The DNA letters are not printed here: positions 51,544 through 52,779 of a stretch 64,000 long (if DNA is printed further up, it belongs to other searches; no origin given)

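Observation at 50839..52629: Islet cargo: PD-(D/E)XK DUF6602-like nuclease paired with a proteasome/HslV-like protein bearing a SEC-C tail; candidate novel defence-type pair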

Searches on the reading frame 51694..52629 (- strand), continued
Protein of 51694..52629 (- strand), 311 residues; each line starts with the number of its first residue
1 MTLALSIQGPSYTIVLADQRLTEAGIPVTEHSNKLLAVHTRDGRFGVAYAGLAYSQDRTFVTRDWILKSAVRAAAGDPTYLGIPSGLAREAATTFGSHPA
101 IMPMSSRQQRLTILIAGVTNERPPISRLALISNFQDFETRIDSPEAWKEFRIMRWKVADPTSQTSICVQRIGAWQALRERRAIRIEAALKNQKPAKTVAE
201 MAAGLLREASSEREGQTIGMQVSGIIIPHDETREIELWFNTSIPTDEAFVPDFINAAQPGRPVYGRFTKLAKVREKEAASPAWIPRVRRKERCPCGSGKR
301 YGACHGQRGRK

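Call 127: get_annotated_region(hit=H45, flank=4500)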
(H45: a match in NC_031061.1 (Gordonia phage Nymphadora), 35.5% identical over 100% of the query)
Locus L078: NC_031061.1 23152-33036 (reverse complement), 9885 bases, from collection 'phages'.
description: Gordonia phage Nymphadora, complete genome.
organism: Gordonia phage Nymphadora (NCBI taxid 1821558)
taxonomy: Viruses; Duplodnaviria; Heunggongvirae; Uroviricota; Caudoviricetes; Nymbaxtervirinae; Nymphadoravirus; Nymphadoravirus nymphadora
host: Gordonia terrae 3612; source: soil; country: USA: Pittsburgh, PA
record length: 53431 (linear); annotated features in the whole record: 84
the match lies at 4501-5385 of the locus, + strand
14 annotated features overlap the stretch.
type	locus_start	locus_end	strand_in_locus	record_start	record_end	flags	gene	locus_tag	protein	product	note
CDS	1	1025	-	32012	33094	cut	39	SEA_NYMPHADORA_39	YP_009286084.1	integrase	integrase (Y-int)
CDS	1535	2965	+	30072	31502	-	38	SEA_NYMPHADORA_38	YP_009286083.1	DNA helicase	-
CDS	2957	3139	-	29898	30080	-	37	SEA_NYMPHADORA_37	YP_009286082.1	hypothetical protein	-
CDS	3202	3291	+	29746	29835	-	36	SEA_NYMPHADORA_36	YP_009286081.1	hypothetical protein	-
CDS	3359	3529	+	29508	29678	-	35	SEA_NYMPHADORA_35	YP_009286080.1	hypothetical protein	-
CDS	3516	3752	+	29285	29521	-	34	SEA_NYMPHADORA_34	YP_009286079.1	DNA binding protein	-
CDS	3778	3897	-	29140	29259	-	33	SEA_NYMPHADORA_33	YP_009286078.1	hypothetical protein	-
CDS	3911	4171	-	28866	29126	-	32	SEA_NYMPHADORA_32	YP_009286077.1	hypothetical protein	-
CDS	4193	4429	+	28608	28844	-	31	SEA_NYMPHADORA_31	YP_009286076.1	hypothetical protein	-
CDS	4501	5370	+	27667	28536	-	30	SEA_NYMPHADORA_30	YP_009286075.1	hypothetical protein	-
CDS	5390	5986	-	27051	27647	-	29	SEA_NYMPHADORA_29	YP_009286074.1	minor tail protein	-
CDS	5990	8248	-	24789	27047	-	28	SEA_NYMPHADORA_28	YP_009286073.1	minor tail protein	minor tail Protein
CDS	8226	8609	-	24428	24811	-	27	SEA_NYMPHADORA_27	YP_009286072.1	hypothetical protein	-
CDS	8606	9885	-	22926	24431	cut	26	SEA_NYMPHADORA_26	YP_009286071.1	minor tail protein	-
